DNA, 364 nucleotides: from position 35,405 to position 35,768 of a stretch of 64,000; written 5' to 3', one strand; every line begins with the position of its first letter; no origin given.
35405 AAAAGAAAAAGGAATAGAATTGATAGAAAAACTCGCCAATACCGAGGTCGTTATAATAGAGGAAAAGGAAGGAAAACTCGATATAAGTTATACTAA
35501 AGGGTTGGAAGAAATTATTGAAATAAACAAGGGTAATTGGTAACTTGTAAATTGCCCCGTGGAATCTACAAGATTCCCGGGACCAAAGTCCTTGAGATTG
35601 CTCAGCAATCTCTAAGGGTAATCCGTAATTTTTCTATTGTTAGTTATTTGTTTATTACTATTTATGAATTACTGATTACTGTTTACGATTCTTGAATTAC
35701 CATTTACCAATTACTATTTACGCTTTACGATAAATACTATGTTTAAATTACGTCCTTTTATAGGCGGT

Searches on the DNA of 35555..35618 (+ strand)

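Call 36: build_rna_model(alignment_id=A1, structure=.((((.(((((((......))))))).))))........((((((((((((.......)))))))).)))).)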
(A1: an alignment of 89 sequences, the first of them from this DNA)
Model R1 built from alignment A1 (89 sequences, 72 columns); structure: as given.
model positions 64; base pairs 23; branch points 1; effective number of sequences 3.18; information 0.876 bits per position. Calibrated on 0.2 Mb of random sequence (short: E-values are rough).
structure used (alignment columns):
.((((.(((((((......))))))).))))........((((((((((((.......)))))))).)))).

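Call 37: search_with_rna_model(model_id=R1, source=window, filters=off, max_evalue=10, show_alignments=6)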
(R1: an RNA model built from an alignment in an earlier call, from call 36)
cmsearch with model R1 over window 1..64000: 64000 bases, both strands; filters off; matches with E-value up to 10: 32.
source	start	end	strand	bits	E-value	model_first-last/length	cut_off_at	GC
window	35555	35618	+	84.7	2.1e-23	1-64/64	no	0.52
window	25183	25246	+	82.2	1.2e-22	1-64/64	no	0.47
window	17768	17832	-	80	5.3e-22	1-64/64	no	0.48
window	17768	17832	+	59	1.1e-15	1-64/64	no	0.48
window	25183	25246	-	57.9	2.3e-15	1-64/64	no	0.47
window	14454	14516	+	56.6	5.8e-15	1-64/64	no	0.48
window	35555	35618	-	54.6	2.3e-14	1-64/64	no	0.52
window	14454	14516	-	50.5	3.9e-13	1-64/64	no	0.48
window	17002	17018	-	10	0.55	7-23/64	no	0.12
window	34588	34635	+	9.9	0.61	1-64/64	no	0.31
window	27833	27869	-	9.1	1.1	1-64/64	no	0.46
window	62228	62309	+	8.9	1.2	1-64/64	no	0.49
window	17002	17018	+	8.7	1.4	7-23/64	no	0.12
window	62587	62622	+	8.6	1.5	1-64/64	no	0.31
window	62587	62622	-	8.6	1.5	1-64/64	no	0.31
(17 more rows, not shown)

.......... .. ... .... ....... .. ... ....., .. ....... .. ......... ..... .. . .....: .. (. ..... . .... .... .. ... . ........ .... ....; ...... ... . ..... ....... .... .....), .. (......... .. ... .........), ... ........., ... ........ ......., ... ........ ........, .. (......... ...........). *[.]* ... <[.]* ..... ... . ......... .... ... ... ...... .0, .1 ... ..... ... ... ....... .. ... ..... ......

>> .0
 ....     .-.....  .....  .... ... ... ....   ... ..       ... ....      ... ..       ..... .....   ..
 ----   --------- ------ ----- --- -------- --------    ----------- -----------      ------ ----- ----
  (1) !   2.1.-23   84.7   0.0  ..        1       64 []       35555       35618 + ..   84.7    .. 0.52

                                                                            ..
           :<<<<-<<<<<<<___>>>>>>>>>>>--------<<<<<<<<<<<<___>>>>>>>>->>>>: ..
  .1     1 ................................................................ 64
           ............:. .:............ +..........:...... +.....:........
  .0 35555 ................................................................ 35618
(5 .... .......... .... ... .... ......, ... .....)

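Call 39: search_with_rna_model(model_id=R1, sources=[L012, L013, L014, L015, L017, L018, L020, L021, L022, L023, L024, L026, L028, L029, L030, L031, L032, L033, L034, L035, L036, L037, L038, L039, L040, L041, L042, L043, L044, L045, L046, L047, L048, L049, L050, L051, L052, L053, L054, L055, L056, L057, L058, L059, L060, L061, L062, L063, L064, L065, L066, L067, L068, L069, L070, L071, L072, L073, L074, L075, L076, L077, L078, L079, L080, L081, L082, L083, L084, L085, L086, L087, L088, L089, L090, L091, L092, L093, L094, L095, L096, L097, L098, L099, L100, L101, L102, L103, L104, L105, L106, L107, L108, L109, L110, L111, L112, L113, L114], max_evalue=0.001)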
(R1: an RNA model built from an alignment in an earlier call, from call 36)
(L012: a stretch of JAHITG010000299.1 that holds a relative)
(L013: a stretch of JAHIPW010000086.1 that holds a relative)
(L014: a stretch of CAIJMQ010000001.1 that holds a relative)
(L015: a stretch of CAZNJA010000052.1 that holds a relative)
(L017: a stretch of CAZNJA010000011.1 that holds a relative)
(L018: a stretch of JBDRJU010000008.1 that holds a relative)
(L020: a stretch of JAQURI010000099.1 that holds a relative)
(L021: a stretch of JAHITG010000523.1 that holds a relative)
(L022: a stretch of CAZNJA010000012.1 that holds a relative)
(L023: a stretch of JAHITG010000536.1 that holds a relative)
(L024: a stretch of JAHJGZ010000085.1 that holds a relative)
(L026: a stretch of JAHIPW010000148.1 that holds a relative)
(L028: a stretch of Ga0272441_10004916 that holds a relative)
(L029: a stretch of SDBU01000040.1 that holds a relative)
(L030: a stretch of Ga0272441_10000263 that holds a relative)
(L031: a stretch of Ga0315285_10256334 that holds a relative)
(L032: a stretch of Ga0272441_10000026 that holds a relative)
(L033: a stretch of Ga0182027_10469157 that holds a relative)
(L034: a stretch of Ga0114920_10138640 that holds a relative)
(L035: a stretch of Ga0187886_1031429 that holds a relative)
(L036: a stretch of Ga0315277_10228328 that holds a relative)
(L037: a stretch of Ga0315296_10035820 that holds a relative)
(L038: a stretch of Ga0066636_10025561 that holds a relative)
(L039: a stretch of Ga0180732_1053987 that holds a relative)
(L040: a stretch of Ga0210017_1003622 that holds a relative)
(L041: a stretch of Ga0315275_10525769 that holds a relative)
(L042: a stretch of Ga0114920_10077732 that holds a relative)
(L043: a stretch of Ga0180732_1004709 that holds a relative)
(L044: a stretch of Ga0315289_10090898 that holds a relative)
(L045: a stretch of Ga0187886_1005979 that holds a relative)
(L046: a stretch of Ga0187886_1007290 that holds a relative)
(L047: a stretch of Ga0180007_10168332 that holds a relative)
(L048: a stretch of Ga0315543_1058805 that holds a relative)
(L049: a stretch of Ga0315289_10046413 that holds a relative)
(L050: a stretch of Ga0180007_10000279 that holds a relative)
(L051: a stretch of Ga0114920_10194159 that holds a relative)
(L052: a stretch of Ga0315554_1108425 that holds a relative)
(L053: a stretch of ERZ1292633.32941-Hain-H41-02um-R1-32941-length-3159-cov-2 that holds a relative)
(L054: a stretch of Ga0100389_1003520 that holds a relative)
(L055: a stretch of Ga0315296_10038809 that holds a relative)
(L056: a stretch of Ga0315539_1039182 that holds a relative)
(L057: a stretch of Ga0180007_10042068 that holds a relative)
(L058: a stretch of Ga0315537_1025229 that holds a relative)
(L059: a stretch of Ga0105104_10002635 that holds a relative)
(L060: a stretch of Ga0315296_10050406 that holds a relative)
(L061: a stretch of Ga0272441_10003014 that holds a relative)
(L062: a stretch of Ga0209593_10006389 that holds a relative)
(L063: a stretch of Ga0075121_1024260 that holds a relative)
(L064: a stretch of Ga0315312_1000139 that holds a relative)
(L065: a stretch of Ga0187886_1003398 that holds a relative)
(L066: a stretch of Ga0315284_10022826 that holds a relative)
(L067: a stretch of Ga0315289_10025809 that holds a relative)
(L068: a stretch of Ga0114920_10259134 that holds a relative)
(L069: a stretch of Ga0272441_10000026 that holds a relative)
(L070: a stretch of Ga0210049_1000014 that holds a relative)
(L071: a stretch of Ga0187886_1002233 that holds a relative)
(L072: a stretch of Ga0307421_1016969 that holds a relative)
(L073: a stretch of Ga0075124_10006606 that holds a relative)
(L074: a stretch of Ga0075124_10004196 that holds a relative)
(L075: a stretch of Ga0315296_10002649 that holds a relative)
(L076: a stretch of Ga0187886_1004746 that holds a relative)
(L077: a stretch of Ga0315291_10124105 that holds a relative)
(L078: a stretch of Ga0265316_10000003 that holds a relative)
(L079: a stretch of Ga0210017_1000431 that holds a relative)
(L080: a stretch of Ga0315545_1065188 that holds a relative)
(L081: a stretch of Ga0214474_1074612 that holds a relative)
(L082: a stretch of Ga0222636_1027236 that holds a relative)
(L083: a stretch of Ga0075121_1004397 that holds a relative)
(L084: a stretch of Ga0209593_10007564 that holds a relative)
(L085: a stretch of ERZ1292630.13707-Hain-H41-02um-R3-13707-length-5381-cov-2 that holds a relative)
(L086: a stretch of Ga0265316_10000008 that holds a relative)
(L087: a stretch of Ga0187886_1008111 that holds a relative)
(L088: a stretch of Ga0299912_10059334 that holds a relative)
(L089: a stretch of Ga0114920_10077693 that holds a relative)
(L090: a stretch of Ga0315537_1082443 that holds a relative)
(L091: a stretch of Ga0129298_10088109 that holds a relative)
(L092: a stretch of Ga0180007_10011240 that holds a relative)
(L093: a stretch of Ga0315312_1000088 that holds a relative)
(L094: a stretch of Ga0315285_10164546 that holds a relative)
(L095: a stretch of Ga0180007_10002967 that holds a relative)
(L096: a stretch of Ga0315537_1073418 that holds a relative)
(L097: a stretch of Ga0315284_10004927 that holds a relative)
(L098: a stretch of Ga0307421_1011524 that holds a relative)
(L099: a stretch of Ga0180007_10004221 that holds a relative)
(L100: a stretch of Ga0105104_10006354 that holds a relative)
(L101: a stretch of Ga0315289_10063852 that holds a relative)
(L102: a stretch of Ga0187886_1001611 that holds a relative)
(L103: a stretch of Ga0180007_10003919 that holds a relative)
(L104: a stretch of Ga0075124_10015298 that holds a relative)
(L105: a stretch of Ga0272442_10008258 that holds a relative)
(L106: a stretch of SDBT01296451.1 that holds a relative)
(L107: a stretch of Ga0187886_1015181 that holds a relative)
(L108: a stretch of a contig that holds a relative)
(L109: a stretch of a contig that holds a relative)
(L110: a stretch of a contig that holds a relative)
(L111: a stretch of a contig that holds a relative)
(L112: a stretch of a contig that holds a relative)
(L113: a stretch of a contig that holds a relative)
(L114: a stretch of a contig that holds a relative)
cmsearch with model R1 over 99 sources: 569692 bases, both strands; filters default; matches with E-value up to 0.001: 253.
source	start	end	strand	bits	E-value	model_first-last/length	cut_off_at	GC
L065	3648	3711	+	89.8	5.3e-24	1-64/64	no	0.48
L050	10631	10694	-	88.6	1.2e-23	1-64/64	no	0.5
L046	4601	4664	+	88.6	1.2e-23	1-64/64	no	0.48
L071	7905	7968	+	88.6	1.2e-23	1-64/64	no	0.48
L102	4517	4580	-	88.6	1.2e-23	1-64/64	no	0.48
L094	1324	1387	+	88.2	1.7e-23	1-64/64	no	0.42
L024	2762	2825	+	88.2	1.7e-23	1-64/64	no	0.5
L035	2243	2306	-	88.2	1.7e-23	1-64/64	no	0.5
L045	1024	1087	-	88.2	1.7e-23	1-64/64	no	0.5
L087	5700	5763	-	88.2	1.7e-23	1-64/64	no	0.5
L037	2563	2626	-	88.1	1.8e-23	1-64/64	no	0.42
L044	3432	3495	+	88.1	1.8e-23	1-64/64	no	0.42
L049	1180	1243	-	88.1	1.8e-23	1-64/64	no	0.42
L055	1177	1240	-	88.1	1.8e-23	1-64/64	no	0.42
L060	2246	2309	+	88.1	1.8e-23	1-64/64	no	0.42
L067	28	91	+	88.1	1.8e-23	1-64/64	no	0.42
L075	13250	13313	-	88.1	1.8e-23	1-64/64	no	0.42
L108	2768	2831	+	88.1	1.8e-23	1-64/64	no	0.42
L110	3397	3460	+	88.1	1.8e-23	1-64/64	no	0.42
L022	4898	4961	-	88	1.9e-23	1-64/64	no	0.5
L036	1048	1111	-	88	1.9e-23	1-64/64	no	0.44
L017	5030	5093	-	87.9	2e-23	1-64/64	no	0.48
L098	1381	1444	-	87.9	2e-23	1-64/64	no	0.48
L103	912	975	+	87.4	2.8e-23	1-64/64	no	0.48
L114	668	731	-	87.2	3.3e-23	1-64/64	no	0.45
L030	6341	6404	-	87.1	3.5e-23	1-64/64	no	0.5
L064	6015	6078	+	86.9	3.9e-23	1-64/64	no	0.47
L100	6642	6705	-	86.9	4e-23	1-64/64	no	0.47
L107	3431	3494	+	86.5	5.2e-23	1-64/64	no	0.5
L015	1307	1370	-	86.3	6.1e-23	1-64/64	no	0.52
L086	4359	4422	+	86.1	6.9e-23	1-64/64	no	0.47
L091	1000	1063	-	86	7.7e-23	1-64/64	no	0.42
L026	834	897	+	85.9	8.1e-23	1-64/64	no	0.48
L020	5557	5621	+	85.6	9.8e-23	1-64/64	no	0.45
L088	2653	2717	-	85.4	1.2e-22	1-64/64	no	0.48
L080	14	76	-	84.9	1.6e-22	1-64/64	no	0.49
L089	90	152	+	84.9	1.6e-22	1-64/64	no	0.49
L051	1235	1298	+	84.5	2.1e-22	1-64/64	no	0.53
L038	2343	2407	+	84.2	2.6e-22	1-64/64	no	0.48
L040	12040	12104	+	83.8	3.5e-22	1-64/64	no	0.49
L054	11636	11700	-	83.8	3.5e-22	1-64/64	no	0.49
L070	2298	2362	-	83.8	3.5e-22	1-64/64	no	0.49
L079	953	1017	-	83.8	3.5e-22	1-64/64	no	0.49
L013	3910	3973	-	83.5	4.4e-22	1-64/64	no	0.47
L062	1389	1452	+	83.1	5.5e-22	1-64/64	no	0.5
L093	12062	12126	-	82.8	6.7e-22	1-64/64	no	0.48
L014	3396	3460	+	82.1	1.1e-21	1-64/64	no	0.45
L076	8963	9026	+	82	1.2e-21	1-64/64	no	0.45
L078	202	265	-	81.8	1.4e-21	1-64/64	no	0.5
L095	271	336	+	81.6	1.5e-21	1-64/64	no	0.44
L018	287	349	+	81.6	1.6e-21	1-64/64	no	0.43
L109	186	249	+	81.2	2.1e-21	1-64/64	no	0.48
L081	959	1023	+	81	2.3e-21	1-64/64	no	0.46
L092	4004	4067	-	80.8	2.8e-21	1-64/64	no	0.52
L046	3822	3884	+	80.4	3.5e-21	1-64/64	no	0.43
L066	1107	1170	-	80.1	4.4e-21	1-64/64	no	0.45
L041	604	669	-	79.8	5.3e-21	1-64/64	no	0.56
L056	239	301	+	79.7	5.8e-21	1-64/64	no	0.43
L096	701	763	+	79.7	5.8e-21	1-64/64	no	0.43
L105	1403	1465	+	79.7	5.8e-21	1-64/64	no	0.43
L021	1372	1439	+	79.2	8e-21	1-64/64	no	0.5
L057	2015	2082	-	79.2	8e-21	1-64/64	no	0.5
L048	2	65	+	78.9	1e-20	1-64/64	no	0.48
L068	7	72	-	77.9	2e-20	1-64/64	no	0.5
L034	1373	1438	-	77.9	2e-20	1-64/64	no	0.45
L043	3077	3138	+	77.9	2e-20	1-64/64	no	0.5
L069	3460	3522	+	77.9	2.1e-20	1-64/64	no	0.46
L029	360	424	-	77.7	2.4e-20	1-64/64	no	0.48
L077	1346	1410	+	77.4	2.8e-20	1-64/64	no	0.49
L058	1570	1634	-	77.3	3.1e-20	1-64/64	no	0.49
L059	5591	5653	-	77.3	3.1e-20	1-64/64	no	0.57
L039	846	907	-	77.2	3.4e-20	1-64/64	no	0.52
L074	6265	6332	+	77.1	3.4e-20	1-64/64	no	0.47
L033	546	609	-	77.1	3.6e-20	1-64/64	no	0.47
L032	5135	5199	+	76.5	5.2e-20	1-64/64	no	0.46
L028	2626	2689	-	76.4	5.7e-20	1-64/64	no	0.48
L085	3217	3281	+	76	7.3e-20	1-64/64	no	0.52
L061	5541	5604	-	75.6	9.7e-20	1-64/64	no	0.45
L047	154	222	-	75.5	1.1e-19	1-64/64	no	0.51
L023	1190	1259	+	75.5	1.1e-19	1-64/64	no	0.41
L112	7080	7145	+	75.3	1.2e-19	1-64/64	no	0.53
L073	503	570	-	75.3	1.2e-19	1-64/64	no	0.5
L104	2909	2976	+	75.3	1.2e-19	1-64/64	no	0.5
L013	5998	6060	+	75.1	1.4e-19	1-64/64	no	0.49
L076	8746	8809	+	74.8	1.7e-19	1-64/64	no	0.48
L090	395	456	-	74.8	1.8e-19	1-64/64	no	0.4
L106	1063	1124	+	74.8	1.8e-19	1-64/64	no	0.4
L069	1108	1170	+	74.6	1.9e-19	1-64/64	no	0.43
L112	5533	5598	-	74.6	2e-19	1-64/64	no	0.52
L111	6577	6645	-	74.3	2.4e-19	1-64/64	no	0.57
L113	1044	1112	+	74.3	2.4e-19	1-64/64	no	0.57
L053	972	1035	-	74.2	2.5e-19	1-64/64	no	0.39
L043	3077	3138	-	74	3e-19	1-64/64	no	0.5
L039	846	907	+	73.4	4.5e-19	1-64/64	no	0.52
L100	6835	6895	+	72.3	1e-18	1-64/64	no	0.44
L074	92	158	+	71.9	1.3e-18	1-64/64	no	0.52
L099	10098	10165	-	71.8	1.4e-18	1-64/64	no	0.59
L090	395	456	+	71.3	2e-18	1-64/64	no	0.4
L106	1063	1124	-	71.3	2e-18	1-64/64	no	0.4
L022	5105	5169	+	70.3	3.8e-18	1-64/64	no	0.48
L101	2826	2894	-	69.9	5.1e-18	1-64/64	no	0.58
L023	1190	1259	-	69.9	5.1e-18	1-64/64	no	0.41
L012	135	222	+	69.8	5.6e-18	1-64/64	no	0.47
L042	75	138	+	69.4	7.4e-18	1-64/64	no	0.44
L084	3367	3428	+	68.6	1.3e-17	1-64/64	no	0.42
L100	6835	6895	-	68.4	1.5e-17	1-64/64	no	0.44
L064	9736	9798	-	67.8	2.1e-17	1-64/64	no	0.41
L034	1373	1438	+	67.7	2.3e-17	1-64/64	no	0.45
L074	6265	6332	-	67.6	2.6e-17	1-64/64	no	0.47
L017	5215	5275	+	67.1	3.4e-17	1-64/64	no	0.48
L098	1566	1626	+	67.1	3.4e-17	1-64/64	no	0.48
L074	92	158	-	67.1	3.5e-17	1-64/64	no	0.52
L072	962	1024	+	67.1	3.6e-17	1-64/64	no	0.41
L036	1048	1111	+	67.1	3.6e-17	1-64/64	no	0.44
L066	1107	1170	+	67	3.8e-17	1-64/64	no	0.45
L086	4359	4422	-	66.7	4.6e-17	1-64/64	no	0.47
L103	1042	1104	-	66.7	4.6e-17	1-64/64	no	0.46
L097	2785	2854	-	66.6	4.9e-17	1-64/64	no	0.56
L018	287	349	-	66.2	6.6e-17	1-64/64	no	0.43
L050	10631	10694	+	66.1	7e-17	1-64/64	no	0.5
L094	1324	1387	-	66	7.6e-17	1-64/64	no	0.42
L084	3367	3428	-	65.9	8e-17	1-64/64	no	0.42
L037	2563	2626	+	65.9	8.3e-17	1-64/64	no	0.42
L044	3432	3495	-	65.9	8.3e-17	1-64/64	no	0.42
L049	1180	1243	+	65.9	8.3e-17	1-64/64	no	0.42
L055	1177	1240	+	65.9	8.3e-17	1-64/64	no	0.42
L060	2246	2309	-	65.9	8.3e-17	1-64/64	no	0.42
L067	28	91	-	65.9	8.3e-17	1-64/64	no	0.42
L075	13250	13313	+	65.9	8.3e-17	1-64/64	no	0.42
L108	2768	2831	-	65.9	8.3e-17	1-64/64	no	0.42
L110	3397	3460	-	65.9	8.3e-17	1-64/64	no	0.42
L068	7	72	+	65.8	8.8e-17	1-64/64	no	0.5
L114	668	731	+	65.7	9.1e-17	1-64/64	no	0.45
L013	5998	6060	-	65.7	9.2e-17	1-64/64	no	0.49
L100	6642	6705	+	65.2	1.3e-16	1-64/64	no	0.47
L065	3648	3711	-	65.1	1.4e-16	1-64/64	no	0.48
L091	1000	1063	+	64.9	1.7e-16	1-64/64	no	0.42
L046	4601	4664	-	64.7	1.8e-16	1-64/64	no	0.48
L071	7905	7968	-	64.7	1.8e-16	1-64/64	no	0.48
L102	4517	4580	+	64.7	1.8e-16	1-64/64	no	0.48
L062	1389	1452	-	64.7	1.9e-16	1-64/64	no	0.5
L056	239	301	-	64.6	2.1e-16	1-64/64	no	0.43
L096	701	763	-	64.6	2.1e-16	1-64/64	no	0.43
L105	1403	1465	-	64.6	2.1e-16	1-64/64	no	0.43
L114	557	617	-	64.5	2.2e-16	1-64/64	no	0.44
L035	2243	2306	+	64.3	2.4e-16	1-64/64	no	0.5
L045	1024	1087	+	64.3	2.4e-16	1-64/64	no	0.5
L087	5700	5763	+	64.3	2.4e-16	1-64/64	no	0.5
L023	1280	1350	-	64.1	2.9e-16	1-64/64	no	0.41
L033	546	609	+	64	3.1e-16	1-64/64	no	0.47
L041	604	669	+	63.8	3.5e-16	1-64/64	no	0.56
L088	2653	2717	+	63.8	3.6e-16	1-64/64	no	0.48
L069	1108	1170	-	63.4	4.5e-16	1-64/64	no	0.43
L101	2826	2894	+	63.3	4.9e-16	1-64/64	no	0.58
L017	5215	5275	-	63.2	5.2e-16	1-64/64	no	0.48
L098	1566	1626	-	63.2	5.2e-16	1-64/64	no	0.48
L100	7251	7333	-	63.2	5.2e-16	1-64/64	no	0.43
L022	5105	5169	-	63.1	5.5e-16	1-64/64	no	0.48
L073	503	570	+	63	6e-16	1-64/64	no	0.5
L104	2909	2976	-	63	6e-16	1-64/64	no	0.5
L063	1022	1110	-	62.9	6.5e-16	1-64/64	no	0.44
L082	446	534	-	62.9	6.5e-16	1-64/64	no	0.44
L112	7080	7145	-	62.8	6.8e-16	1-64/64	no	0.53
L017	5030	5093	+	62.8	7.1e-16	1-64/64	no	0.48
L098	1381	1444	+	62.8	7.1e-16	1-64/64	no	0.48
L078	202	265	+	62.7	7.7e-16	1-64/64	no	0.5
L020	5557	5621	-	62.6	7.7e-16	1-64/64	no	0.45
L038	2343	2407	-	62.5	8.4e-16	1-64/64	no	0.48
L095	271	336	-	62.1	1.1e-15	1-64/64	no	0.44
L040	12040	12104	-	62.1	1.1e-15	1-64/64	no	0.49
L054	11636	11700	+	62.1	1.1e-15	1-64/64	no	0.49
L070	2298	2362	+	62.1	1.1e-15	1-64/64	no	0.49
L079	953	1017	+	62.1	1.1e-15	1-64/64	no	0.49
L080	14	76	+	62.1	1.1e-15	1-64/64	no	0.49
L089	90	152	-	62.1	1.1e-15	1-64/64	no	0.49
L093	12062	12126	+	62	1.2e-15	1-64/64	no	0.48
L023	1280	1350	+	61.9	1.3e-15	1-64/64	no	0.41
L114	557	617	+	61.7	1.4e-15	1-64/64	no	0.44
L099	10003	10073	+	61.7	1.5e-15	1-64/64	no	0.44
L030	6341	6404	+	61.5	1.7e-15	1-64/64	no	0.5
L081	959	1023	-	61.5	1.7e-15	1-64/64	no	0.46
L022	4898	4961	+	61.5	1.8e-15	1-64/64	no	0.5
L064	6015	6078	-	61.1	2.3e-15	1-64/64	no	0.47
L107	3431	3494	-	60.8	2.7e-15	1-64/64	no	0.5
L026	834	897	-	60.7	2.9e-15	1-64/64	no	0.48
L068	84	144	-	60.6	3.2e-15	1-64/64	no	0.48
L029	360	424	+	60.6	3.3e-15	1-64/64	no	0.48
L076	8963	9026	-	60.1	4.6e-15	1-64/64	no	0.45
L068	84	144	+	60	4.8e-15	1-64/64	no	0.48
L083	1688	1767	-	59.8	5.4e-15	1-64/64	no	0.4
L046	3822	3884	-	59.8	5.7e-15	1-64/64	no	0.43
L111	6577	6645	+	59.5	6.8e-15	1-64/64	no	0.57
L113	1044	1112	-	59.5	6.8e-15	1-64/64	no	0.57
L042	75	138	-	59.1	9.2e-15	1-64/64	no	0.44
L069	3460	3522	-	58.9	1e-14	1-64/64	no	0.46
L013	3910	3973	+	58.7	1.2e-14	1-64/64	no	0.47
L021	1372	1439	-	58.4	1.4e-14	1-64/64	no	0.5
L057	2015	2082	+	58.4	1.4e-14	1-64/64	no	0.5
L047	154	222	+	58.2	1.6e-14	1-64/64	no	0.51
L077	1346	1410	-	57.9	2e-14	1-64/64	no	0.49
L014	3396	3460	-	57.8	2.1e-14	1-64/64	no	0.45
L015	1307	1370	+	57.8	2.2e-14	1-64/64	no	0.52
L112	5533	5598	+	57.3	3.1e-14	1-64/64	no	0.52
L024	2762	2825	-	57.1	3.5e-14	1-64/64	no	0.5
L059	5591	5653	+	57.1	3.6e-14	1-64/64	no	0.57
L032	5135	5199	-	57.1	3.7e-14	1-64/64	no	0.46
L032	13646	13707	-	56.8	4.5e-14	1-64/64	no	0.44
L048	2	65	-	56.7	4.6e-14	1-64/64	no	0.48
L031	1298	1346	+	56.5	5.5e-14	1-49/64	3'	0.43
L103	912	975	-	56.1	7e-14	1-64/64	no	0.48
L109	186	249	-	55.8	9e-14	1-64/64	no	0.48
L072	962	1024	-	55.6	9.8e-14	1-64/64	no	0.41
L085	3217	3281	-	55.4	1.2e-13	1-64/64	no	0.52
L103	1042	1104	+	54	3.1e-13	1-64/64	no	0.46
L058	1570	1634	+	53.9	3.2e-13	1-64/64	no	0.49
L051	1235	1298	-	53.9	3.4e-13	1-64/64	no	0.53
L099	10098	10165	+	53.3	4.9e-13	1-64/64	no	0.59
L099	10003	10073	-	52.4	9.1e-13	1-64/64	no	0.44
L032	13646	13707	+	52.3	9.8e-13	1-64/64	no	0.44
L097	2785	2854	+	52.3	1e-12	1-64/64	no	0.56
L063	1022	1110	+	52.1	1.1e-12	1-64/64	no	0.44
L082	446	534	+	52.1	1.1e-12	1-64/64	no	0.44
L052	1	48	-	51.3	2e-12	1-48/64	3'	0.52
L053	972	1035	+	50.3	3.9e-12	1-64/64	no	0.39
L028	2626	2689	+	49.8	5.5e-12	1-64/64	no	0.48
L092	4004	4067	+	49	9.5e-12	1-64/64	no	0.52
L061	5541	5604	+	48.3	1.6e-11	1-64/64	no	0.45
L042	1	38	-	46.9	4.2e-11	1-38/64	3'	0.53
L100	7251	7333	+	46.8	4.4e-11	1-64/64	no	0.43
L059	5659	5699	-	45.5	1.1e-10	1-64/64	no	0.49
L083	1688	1767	+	45.3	1.3e-10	1-64/64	no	0.4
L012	135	200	-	44.6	2.1e-10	1-64/64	no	0.47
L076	8780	8846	-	43.5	4.5e-10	1-64/64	no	0.45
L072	866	941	-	43.4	4.7e-10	1-64/64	no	0.49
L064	9737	9798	+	42.7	7.4e-10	1-64/64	no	0.42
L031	1298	1346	-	42.3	9.8e-10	14-64/64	5'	0.43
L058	689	738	+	41.1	2.3e-09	1-64/64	no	0.46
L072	914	953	+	39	9.6e-09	1-64/64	no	0.62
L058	655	738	-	38.5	1.4e-08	1-64/64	no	0.46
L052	60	100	-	36.3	6.3e-08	1-64/64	no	0.61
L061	5615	5655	-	36.1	7.2e-08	1-64/64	no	0.54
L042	1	38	+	34.7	1.9e-07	25-64/64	5'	0.53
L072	866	906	+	34.5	2.2e-07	1-64/64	no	0.41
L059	5659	5699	+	33.5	4.5e-07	1-64/64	no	0.49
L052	1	48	+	30.9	2.6e-06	15-64/64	5'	0.52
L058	629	681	+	30.5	3.4e-06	1-64/64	no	0.58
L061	5615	5655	+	29.7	6.2e-06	1-64/64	no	0.54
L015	1381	1420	-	29.1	9e-06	1-64/64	no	0.5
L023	1484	1555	-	26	7.6e-05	1-64/64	no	0.38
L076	8815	8845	+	26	8e-05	33-63/64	no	0.45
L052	60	100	+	25.9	8.2e-05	1-64/64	no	0.61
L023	1484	1555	+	25.5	0.00011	1-64/64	no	0.38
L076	8720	8773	-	24.8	0.00018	1-64/64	no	0.54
